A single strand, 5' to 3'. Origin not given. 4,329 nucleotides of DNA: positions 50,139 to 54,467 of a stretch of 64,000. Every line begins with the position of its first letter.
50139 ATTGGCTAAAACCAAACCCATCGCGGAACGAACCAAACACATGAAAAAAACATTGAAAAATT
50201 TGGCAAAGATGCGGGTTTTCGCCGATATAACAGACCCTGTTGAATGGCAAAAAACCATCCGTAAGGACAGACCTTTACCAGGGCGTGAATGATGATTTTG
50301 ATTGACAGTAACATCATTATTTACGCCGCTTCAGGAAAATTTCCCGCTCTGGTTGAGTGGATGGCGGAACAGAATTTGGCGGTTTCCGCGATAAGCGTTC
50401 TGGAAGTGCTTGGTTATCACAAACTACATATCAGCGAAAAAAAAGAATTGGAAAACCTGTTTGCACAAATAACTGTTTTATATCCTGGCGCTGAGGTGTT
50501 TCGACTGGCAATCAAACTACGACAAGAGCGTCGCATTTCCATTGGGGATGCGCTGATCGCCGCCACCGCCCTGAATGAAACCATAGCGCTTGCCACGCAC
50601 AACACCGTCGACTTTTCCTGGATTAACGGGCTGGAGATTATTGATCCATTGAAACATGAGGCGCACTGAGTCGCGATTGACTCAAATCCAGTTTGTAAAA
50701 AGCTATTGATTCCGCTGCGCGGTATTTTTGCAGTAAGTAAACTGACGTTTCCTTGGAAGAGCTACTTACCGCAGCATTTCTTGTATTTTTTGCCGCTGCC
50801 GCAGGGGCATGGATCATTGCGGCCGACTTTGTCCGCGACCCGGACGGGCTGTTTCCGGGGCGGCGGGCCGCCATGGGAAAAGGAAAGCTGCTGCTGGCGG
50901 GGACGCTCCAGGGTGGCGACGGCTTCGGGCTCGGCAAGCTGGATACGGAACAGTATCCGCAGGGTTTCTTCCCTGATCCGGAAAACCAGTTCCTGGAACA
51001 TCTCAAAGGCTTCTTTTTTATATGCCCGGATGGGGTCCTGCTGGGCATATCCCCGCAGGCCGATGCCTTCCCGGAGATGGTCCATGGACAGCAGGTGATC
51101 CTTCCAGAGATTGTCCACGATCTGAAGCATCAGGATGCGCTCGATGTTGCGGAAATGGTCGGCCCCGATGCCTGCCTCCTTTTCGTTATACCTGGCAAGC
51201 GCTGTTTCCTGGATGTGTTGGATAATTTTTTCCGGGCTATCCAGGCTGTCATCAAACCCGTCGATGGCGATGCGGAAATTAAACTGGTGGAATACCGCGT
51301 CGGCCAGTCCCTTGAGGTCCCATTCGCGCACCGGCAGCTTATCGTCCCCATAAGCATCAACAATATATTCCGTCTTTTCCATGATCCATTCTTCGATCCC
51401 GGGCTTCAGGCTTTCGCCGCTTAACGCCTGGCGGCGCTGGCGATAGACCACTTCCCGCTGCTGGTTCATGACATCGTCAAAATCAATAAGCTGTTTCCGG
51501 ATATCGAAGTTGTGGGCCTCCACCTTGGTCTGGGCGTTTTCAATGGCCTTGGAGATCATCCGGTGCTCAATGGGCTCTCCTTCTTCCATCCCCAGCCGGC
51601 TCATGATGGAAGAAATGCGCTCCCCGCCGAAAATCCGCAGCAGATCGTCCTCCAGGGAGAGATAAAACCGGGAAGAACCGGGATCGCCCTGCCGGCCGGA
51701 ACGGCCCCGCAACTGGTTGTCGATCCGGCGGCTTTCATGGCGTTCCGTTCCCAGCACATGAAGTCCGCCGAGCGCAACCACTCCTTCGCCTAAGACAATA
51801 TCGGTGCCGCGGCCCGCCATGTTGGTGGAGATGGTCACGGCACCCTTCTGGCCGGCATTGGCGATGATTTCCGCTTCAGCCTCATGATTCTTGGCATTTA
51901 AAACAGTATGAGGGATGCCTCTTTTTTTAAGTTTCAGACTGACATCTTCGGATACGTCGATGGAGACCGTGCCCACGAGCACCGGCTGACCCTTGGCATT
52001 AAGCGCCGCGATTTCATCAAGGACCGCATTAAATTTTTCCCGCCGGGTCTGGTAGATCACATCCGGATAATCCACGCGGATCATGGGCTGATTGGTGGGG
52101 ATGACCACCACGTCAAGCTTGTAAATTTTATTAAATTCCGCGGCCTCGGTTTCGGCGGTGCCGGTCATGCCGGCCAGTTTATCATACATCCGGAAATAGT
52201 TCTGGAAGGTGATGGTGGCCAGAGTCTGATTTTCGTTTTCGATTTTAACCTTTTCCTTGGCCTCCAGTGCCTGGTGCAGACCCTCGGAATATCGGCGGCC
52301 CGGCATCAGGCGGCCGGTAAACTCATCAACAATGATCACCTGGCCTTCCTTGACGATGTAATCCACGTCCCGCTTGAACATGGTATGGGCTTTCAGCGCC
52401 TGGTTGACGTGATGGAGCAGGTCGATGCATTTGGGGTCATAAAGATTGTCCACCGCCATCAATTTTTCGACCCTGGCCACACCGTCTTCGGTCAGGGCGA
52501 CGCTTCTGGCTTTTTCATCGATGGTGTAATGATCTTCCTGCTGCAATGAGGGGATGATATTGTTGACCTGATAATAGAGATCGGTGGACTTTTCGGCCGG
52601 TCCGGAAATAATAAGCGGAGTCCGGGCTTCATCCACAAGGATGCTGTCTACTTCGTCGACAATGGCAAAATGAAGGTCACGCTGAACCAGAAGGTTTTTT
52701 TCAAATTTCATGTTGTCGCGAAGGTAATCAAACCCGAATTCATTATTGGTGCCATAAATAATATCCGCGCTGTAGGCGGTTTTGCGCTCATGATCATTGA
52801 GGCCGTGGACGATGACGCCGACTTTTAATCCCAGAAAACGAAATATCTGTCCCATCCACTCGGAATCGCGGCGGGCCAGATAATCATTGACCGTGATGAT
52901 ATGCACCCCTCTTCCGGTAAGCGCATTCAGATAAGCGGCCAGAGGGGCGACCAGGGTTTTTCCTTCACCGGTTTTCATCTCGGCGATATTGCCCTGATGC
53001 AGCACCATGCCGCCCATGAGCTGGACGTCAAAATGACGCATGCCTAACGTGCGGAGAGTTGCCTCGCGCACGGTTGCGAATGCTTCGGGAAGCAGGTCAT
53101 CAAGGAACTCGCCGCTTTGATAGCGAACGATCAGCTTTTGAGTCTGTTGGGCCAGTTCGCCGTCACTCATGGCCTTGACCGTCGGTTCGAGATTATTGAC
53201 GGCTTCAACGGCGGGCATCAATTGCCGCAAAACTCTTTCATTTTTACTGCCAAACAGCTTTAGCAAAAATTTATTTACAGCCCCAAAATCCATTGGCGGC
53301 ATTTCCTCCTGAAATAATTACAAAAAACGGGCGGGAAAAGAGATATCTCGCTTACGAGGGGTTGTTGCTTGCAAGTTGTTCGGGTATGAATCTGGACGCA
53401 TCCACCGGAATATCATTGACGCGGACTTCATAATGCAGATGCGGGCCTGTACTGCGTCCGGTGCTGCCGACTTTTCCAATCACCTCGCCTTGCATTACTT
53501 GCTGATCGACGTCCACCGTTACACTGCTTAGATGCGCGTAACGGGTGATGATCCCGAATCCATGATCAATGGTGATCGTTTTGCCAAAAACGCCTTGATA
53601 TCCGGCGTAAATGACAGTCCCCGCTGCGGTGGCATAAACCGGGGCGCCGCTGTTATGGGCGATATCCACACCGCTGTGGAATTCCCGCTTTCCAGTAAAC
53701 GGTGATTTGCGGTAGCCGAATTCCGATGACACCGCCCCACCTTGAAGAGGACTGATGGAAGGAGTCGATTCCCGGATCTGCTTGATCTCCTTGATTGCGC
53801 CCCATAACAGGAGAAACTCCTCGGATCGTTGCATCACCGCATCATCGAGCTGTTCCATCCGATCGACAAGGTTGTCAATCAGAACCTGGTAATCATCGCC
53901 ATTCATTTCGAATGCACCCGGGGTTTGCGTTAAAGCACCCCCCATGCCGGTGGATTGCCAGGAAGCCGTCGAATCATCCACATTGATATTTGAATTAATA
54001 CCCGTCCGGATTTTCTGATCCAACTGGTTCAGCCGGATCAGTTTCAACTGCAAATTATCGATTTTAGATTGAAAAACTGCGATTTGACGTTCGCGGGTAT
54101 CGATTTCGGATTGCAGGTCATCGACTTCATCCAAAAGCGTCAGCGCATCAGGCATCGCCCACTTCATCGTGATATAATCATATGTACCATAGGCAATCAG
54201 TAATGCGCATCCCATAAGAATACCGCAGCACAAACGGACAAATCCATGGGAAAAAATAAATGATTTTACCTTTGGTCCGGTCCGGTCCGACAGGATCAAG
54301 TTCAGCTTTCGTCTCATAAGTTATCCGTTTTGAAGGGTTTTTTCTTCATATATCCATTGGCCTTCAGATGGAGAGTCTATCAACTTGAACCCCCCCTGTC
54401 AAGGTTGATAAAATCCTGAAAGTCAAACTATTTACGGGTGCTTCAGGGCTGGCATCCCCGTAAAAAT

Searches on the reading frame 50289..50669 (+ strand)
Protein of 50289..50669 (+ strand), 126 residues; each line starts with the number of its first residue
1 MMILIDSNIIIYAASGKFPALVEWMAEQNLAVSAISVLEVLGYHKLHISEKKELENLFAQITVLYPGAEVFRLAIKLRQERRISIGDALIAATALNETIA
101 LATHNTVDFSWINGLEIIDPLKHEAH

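Call 9: search_protein_families(library=pfam, proteins=[window:50289-50669:+])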
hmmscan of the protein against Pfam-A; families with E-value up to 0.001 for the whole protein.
window:50289-50669:+ (126 aa): 1 family
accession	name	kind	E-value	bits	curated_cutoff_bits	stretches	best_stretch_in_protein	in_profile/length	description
PF01850.27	PIN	-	2e-13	51.4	23.6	1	3-106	1-112/120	PIN domain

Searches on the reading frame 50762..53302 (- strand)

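Call 9: search_protein_families(library=pfam, proteins=[window:50762-53302:-])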
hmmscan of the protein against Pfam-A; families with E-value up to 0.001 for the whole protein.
window:50762-53302:- (846 aa): 7 families
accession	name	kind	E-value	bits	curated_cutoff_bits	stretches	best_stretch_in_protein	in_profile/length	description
PF07517.20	SecA_DEAD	-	2.1e-132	441.2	24.6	1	15-391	3-290/290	SecA DEAD-like domain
PF21090.3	P-loop_SecA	-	4.5e-80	268.5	27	2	406-506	1-101/205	SecA P-loop domain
PF07516.18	SecA_SW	-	2.5e-69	233.8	26.7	1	577-788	1-200/200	SecA Wing and Scaffold domain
PF01043.26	SecA_PP_bind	-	1.2e-46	158.3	23.5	1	238-347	1-110/110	SecA preprotein cross-linking domain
PF02810.21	SEC-C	-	8.9e-10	38.7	20.4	1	828-846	1-19/19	SEC-C motif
PF00270.35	DEAD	-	1.4e-07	31.9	26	1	105-225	17-133/167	DEAD/DEAH box helicase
PF00271.37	Helicase_C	-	0.00062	20.4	23.5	0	423-539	2-110/110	Helicase conserved C-terminal domain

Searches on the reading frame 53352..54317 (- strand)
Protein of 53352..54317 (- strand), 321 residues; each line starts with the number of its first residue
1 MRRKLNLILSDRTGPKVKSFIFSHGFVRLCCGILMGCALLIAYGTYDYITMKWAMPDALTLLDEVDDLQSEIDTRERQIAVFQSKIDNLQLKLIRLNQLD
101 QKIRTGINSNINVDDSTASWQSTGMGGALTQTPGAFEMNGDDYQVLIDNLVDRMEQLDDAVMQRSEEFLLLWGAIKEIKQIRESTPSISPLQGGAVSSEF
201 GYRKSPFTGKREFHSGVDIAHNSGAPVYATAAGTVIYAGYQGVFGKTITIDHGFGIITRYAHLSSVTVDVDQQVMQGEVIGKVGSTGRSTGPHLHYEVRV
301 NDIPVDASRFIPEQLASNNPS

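Call 9: search_protein_families(library=pfam, proteins=[window:53352-54317:-])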
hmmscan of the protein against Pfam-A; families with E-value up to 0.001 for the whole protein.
window:53352-54317:- (321 aa): 1 family
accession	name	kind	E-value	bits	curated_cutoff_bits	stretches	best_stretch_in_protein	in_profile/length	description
PF01551.29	Peptidase_M23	-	3.6e-35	120.5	28.7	1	213-306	2-95/96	Peptidase family M23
